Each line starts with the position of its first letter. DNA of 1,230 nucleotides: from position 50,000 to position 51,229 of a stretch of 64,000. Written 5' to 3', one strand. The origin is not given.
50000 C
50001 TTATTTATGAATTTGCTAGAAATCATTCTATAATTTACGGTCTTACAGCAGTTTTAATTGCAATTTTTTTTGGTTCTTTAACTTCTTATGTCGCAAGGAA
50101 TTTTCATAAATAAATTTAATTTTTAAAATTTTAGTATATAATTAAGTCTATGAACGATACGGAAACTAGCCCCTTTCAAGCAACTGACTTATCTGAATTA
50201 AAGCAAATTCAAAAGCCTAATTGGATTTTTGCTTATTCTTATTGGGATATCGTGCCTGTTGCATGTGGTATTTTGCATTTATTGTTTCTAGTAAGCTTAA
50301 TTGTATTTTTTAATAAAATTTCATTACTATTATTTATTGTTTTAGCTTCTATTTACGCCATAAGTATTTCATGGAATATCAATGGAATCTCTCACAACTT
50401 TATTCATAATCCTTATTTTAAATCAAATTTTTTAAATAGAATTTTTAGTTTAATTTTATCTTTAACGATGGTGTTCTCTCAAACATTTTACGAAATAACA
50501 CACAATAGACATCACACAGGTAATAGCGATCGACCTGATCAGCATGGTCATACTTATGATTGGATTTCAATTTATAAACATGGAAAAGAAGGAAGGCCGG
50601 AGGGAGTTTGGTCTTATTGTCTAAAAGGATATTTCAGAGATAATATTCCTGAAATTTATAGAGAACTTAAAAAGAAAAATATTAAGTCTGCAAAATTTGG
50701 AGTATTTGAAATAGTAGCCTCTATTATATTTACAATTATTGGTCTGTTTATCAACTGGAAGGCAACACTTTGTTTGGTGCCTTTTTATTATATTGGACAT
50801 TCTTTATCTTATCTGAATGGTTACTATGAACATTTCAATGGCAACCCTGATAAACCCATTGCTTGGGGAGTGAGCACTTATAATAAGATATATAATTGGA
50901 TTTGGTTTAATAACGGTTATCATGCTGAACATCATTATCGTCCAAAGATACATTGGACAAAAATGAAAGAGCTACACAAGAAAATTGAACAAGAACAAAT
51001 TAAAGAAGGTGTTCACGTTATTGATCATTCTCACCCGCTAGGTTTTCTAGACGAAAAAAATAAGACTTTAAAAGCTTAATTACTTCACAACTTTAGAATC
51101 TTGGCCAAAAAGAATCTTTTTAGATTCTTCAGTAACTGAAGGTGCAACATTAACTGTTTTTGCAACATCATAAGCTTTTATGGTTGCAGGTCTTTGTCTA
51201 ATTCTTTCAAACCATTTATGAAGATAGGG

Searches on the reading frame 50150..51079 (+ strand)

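Call 49: search_protein_families(library=pfam, proteins=[window:50150-51079:+], max_evalue=0.00001)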
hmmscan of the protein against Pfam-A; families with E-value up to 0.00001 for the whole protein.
window:50150-51079:+ (309 aa): 1 family
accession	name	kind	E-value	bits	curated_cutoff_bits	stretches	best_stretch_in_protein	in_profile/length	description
PF00487.30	FA_desaturase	-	1.5e-29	104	29.7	1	61-289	4-248/253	Fatty acid desaturase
